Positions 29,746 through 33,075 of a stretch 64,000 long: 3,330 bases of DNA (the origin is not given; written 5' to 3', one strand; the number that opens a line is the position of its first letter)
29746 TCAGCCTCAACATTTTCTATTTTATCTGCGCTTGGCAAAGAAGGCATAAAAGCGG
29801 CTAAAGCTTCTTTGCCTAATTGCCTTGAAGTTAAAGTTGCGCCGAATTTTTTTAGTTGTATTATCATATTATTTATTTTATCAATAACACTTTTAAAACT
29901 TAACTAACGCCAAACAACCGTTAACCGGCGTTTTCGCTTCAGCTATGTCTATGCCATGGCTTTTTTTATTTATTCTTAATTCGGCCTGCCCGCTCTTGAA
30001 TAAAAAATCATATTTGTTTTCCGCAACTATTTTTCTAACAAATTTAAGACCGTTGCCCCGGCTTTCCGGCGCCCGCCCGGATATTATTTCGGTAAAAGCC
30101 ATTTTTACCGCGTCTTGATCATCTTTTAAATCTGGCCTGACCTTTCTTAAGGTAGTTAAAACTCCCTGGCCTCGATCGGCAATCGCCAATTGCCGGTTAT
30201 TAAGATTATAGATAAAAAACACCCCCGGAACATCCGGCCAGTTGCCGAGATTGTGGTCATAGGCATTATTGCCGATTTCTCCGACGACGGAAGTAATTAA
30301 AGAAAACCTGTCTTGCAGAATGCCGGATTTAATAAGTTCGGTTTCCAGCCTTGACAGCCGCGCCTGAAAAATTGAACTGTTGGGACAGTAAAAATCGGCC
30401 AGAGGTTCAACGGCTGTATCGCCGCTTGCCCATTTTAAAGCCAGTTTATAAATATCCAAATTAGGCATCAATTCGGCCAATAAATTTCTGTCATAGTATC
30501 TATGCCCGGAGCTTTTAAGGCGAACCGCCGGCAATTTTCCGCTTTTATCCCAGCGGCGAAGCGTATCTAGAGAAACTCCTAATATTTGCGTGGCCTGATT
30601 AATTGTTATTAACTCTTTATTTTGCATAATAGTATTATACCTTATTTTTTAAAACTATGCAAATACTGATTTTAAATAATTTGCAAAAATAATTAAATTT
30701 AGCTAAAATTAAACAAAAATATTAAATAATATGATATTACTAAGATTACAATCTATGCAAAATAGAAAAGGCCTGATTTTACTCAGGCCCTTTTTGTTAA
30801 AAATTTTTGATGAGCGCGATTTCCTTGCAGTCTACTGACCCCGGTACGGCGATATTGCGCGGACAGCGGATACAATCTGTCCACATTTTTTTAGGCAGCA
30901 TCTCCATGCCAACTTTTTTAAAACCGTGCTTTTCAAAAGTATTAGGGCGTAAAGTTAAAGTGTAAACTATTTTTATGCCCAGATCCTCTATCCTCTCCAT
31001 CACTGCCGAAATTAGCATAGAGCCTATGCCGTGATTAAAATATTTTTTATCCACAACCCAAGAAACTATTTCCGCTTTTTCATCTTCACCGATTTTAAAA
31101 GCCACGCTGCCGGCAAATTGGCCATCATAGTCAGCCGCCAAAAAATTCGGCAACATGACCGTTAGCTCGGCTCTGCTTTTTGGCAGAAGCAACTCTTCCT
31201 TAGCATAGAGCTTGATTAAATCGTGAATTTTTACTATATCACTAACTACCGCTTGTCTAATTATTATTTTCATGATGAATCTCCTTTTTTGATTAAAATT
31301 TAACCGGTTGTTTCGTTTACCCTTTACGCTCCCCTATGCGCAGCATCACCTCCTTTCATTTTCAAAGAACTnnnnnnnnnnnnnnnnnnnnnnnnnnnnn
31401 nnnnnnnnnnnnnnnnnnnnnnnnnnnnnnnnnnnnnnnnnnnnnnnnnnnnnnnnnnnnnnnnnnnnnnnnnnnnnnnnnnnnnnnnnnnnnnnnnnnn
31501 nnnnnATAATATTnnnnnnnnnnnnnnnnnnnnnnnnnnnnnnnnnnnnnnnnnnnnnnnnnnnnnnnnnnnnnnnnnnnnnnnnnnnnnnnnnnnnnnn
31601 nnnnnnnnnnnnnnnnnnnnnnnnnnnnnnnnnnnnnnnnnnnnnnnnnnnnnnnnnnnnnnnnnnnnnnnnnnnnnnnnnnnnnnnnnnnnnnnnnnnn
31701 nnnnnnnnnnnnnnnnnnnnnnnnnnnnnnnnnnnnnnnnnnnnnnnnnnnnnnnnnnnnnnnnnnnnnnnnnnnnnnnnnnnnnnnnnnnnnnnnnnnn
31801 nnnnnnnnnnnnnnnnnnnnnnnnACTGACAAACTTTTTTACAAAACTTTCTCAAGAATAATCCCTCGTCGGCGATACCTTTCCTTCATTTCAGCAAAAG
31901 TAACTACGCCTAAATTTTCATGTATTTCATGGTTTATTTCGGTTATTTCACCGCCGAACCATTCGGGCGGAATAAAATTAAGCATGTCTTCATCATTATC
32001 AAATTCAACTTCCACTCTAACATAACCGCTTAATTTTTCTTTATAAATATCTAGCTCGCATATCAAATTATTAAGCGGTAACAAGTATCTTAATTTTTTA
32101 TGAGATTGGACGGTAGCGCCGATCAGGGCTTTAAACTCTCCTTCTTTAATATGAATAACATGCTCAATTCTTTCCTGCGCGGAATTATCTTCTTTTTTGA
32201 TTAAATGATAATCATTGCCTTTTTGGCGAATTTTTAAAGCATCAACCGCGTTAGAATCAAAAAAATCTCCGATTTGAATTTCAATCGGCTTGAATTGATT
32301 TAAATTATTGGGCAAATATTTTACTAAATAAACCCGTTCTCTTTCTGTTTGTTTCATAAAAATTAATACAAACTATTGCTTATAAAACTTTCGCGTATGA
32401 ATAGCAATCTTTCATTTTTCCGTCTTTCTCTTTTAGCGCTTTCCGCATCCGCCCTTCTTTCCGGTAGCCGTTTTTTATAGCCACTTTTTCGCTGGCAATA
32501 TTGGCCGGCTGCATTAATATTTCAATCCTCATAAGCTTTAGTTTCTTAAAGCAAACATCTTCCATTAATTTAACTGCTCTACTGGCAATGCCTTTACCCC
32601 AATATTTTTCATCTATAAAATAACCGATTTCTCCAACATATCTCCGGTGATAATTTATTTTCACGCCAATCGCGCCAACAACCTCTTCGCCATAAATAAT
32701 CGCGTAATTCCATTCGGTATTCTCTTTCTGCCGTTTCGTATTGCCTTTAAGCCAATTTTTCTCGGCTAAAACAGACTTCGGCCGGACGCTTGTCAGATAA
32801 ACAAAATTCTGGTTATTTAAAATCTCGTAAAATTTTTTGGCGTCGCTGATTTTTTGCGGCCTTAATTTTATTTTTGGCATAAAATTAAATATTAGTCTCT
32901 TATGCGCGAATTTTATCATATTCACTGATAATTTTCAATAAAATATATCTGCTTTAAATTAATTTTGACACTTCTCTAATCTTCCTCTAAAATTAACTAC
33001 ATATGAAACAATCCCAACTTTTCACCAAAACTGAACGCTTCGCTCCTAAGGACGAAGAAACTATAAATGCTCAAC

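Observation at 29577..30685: Two-gene module: MerR-type HTH fused to a GHKL ATPase, plus a STAS-like partner, with a candidate palindromic operator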

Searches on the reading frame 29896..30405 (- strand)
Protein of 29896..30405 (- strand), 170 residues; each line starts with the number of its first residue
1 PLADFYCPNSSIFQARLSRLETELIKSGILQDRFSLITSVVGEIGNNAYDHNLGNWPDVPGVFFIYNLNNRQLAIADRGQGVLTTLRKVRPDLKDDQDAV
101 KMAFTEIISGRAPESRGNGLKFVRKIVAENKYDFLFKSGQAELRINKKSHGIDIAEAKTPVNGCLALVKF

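Call 36: search_protein_representatives(protein=window:29896-30405:-)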
Query: 170 residues. Proteins with E-value up to 0.001 (for the whole library): 336; up to 1e-10: 215; up to 1e-30: 66. The best 150 are listed.
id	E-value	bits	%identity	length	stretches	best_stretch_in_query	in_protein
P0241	1.9e-58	213.6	56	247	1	1-170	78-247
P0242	3.4e-53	196.5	52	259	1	3-170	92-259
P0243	3.7e-53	196.4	50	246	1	3-170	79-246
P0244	9.6e-51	188.6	49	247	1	2-170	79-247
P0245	1.4e-50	188.0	53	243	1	3-170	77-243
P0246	1.3e-49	184.9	51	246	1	2-170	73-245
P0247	3.1e-48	180.4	51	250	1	4-169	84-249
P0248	7.6e-48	179.1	51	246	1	3-170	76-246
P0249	4.1e-47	176.7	49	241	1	4-170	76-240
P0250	5.0e-47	176.5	49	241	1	5-170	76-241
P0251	2.0e-46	174.5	47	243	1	5-170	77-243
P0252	2.4e-46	174.3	48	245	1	4-170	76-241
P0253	4.0e-46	173.5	53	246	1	5-168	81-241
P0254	8.3e-46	172.5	48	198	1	3-170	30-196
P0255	1.3e-45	171.9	47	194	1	3-169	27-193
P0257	1.5e-44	168.4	48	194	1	3-168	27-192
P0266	8.4e-43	162.7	47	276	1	5-170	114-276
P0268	2.0e-42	161.5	49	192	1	3-168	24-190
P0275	1.1e-40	155.9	45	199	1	4-169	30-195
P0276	1.6e-39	152.0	44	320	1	3-170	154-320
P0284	5.1e-37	143.9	43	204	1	4-168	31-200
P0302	1.5e-31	126.1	39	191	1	4-170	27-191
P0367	1.9e-20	90.0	38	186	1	3-169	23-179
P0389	3.2e-17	79.5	37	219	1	12-134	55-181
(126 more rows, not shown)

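Call 38: search_protein_families(library=pfam, proteins=[P0255, P0257, P0268, P0275, P0284, P0302, P0276, P0266, P0367, P0389], max_evalue=0.1)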
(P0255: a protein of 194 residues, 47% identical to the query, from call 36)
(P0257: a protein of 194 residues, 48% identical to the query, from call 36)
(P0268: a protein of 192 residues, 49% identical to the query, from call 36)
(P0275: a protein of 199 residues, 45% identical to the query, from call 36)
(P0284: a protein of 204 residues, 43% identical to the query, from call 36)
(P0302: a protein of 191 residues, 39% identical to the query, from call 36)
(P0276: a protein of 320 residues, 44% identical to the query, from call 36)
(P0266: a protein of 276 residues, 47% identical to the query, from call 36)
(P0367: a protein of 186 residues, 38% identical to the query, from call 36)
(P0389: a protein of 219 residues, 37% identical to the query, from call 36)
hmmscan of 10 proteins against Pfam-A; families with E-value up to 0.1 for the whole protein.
P0255 (194 aa): 0 families

P0257 (194 aa): 0 families

P0268 (192 aa): 3 families
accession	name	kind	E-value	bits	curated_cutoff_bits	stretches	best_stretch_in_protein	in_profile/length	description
PF13581.12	HATPase_c_2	-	0.00087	19.7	27.4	1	41-156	14-114/127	Histidine kinase-like ATPase domain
PF02518.31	HATPase_c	-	0.0016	19.3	26.4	1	63-160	11-93/111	Histidine kinase-, DNA gyrase B-, and HSP90-like ATPase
PF00506.23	Flu_NP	-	0.041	12.9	25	1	112-172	438-497/534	Influenza virus nucleoprotein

P0275 (199 aa): 0 families

P0284 (204 aa): 0 families

P0302 (191 aa): 0 families

P0276 (320 aa): 2 families
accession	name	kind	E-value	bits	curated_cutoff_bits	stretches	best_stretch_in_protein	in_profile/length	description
PF01467.32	CTP_transf_like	-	2.6e-12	47.5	21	1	6-129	2-127/133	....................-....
PF06574.18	FAD_syn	-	0.019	15.2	27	1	2-27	7-32/158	FAD synthetase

P0266 (276 aa): 2 families
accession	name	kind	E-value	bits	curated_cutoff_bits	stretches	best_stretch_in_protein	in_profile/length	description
PF01022.26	HTH_5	-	0.016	15.5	22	1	9-55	1-44/47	Bacterial regulatory protein, arsR family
PF07381.18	EarA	-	0.042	14.1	22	0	6-43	5-42/90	EarA-like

P0367 (186 aa): 0 families

P0389 (219 aa): 2 families
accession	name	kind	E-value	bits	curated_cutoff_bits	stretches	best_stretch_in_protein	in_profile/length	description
PF02518.31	HATPase_c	-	4.2e-05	24.4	26.4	1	81-184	7-94/111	Histidine kinase-, DNA gyrase B-, and HSP90-like ATPase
PF13581.12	HATPase_c_2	-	0.085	13.3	27.4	0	53-133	4-85/127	Histidine kinase-like ATPase domain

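Call 77: find_encoding_contigs(protein=P0257, flank=3000, max_places=4)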
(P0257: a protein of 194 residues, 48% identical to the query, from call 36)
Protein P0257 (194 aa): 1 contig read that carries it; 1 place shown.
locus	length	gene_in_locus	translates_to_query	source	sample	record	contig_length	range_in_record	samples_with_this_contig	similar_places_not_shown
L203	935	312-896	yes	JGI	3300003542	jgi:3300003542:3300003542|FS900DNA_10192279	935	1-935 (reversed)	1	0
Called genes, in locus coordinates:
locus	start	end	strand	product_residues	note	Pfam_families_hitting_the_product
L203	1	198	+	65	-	?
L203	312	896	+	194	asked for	-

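Call 78: find_encoding_contigs(protein=P0268, flank=3000, max_places=3)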
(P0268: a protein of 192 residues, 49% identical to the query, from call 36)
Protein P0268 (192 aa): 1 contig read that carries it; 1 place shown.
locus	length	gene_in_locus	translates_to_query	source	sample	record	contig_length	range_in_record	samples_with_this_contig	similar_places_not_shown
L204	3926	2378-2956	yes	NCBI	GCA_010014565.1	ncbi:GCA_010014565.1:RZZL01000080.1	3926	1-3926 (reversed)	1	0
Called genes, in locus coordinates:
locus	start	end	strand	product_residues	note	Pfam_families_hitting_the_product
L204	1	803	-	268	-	PF00875:DNA_photolyase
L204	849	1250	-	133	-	PF09945:DUF2177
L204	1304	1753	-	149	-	PF00173:Cyt-b5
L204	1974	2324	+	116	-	-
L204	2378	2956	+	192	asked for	-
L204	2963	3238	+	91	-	PF14213:DUF4325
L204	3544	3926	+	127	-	?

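Call 79: find_encoding_contigs(protein=P0275, flank=3000, max_places=3)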
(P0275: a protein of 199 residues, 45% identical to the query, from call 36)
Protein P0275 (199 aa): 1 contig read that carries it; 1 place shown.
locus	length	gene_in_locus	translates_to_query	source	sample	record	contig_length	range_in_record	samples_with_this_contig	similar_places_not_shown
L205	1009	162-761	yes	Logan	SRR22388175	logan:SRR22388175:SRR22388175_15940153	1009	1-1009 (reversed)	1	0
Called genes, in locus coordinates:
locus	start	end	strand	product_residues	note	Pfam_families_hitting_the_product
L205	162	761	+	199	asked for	-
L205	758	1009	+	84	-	?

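Call 80: search_protein_families(library=pfam, proteins=[L204:1974-2321:+, L204:2963-3235:+, L205:758-1009:+], max_evalue=0.1)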
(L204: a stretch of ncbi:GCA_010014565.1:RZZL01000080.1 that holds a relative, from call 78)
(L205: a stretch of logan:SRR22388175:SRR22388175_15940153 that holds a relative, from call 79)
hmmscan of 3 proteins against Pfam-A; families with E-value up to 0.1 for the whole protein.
L204:1974-2321:+ (116 aa): 0 families

L204:2963-3235:+ (91 aa): 1 family
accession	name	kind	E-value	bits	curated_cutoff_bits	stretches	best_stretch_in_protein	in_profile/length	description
PF14213.11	DUF4325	-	2.9e-11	43.4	23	1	26-77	6-51/64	STAS-like domain of unknown function (DUF4325)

L205:758-1009:+ (84 aa): 1 family
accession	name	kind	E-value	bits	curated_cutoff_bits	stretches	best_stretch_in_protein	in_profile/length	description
PF14213.11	DUF4325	-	6.9e-09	35.7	23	1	24-64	8-48/64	STAS-like domain of unknown function (DUF4325)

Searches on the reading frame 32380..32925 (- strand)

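Call 76: search_protein_families(library=pfam, proteins=[window:32380-32925:-], max_evalue=0.001)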
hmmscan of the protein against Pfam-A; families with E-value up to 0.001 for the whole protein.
window:32380-32925:- (181 aa): 4 families
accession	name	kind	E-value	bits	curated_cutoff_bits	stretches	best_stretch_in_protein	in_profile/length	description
PF13302.13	Acetyltransf_3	-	1.4e-23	84.5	25.4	1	19-155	2-138/138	Acetyltransferase (GNAT) domain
PF00583.31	Acetyltransf_1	-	1.9e-12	47.9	20.7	1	58-153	27-115/116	Acetyltransferase (GNAT) family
PF13420.13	Acetyltransf_4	-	3.3e-06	27.7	24.3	1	26-167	6-147/155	Acetyltransferase (GNAT) domain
PF13508.13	Acetyltransf_7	-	0.00083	20.1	27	0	78-137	10-67/84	Acetyltransferase (GNAT) domain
